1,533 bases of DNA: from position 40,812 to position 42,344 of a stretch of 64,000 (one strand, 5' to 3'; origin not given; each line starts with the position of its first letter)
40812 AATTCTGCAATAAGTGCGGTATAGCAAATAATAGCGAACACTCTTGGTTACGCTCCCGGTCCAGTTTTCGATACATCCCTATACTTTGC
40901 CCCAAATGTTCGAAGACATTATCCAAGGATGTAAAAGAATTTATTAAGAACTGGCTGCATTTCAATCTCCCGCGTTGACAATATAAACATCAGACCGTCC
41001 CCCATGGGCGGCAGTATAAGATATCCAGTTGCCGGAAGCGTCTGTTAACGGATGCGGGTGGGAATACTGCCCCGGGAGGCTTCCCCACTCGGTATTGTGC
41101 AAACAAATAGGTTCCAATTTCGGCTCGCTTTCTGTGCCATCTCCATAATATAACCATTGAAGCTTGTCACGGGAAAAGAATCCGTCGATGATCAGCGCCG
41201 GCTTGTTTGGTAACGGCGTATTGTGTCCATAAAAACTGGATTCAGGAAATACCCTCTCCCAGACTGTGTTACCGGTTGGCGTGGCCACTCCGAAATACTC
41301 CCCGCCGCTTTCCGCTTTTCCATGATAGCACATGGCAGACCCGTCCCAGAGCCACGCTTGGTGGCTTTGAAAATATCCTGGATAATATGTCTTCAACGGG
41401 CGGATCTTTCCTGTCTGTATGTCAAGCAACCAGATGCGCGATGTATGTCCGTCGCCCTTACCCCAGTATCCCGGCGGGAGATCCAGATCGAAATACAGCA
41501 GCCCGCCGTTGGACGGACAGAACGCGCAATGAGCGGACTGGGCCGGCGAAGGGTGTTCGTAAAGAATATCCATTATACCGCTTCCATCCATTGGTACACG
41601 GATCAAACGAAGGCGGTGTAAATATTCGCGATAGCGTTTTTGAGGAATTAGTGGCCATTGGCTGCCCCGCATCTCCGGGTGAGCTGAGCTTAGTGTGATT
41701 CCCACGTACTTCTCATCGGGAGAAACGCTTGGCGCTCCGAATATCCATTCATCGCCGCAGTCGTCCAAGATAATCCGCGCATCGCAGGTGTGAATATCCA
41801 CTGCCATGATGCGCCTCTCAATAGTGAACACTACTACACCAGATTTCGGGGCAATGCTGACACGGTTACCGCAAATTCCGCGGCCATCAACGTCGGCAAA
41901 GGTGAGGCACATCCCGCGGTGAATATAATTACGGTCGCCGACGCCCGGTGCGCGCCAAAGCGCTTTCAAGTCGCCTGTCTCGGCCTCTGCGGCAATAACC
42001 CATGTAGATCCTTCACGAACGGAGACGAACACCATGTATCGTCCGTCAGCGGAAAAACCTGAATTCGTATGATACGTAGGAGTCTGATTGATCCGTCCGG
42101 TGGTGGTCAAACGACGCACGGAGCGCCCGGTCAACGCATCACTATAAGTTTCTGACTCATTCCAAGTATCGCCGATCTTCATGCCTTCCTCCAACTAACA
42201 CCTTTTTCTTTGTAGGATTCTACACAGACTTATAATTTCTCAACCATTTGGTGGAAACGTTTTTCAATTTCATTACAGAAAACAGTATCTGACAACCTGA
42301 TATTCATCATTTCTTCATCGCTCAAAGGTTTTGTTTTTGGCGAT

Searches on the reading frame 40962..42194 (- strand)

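Call 50: search_protein_families(library=pfam, proteins=[window:40962-42194:-], max_evalue=0.00001)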
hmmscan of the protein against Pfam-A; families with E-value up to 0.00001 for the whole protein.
window:40962-42194:- (410 aa): 1 family
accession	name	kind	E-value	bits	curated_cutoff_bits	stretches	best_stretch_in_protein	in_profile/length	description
PF14583.12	Pectate_lyase22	-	3.9e-10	39.4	30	0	126-295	101-259/386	Oligogalacturonate lyase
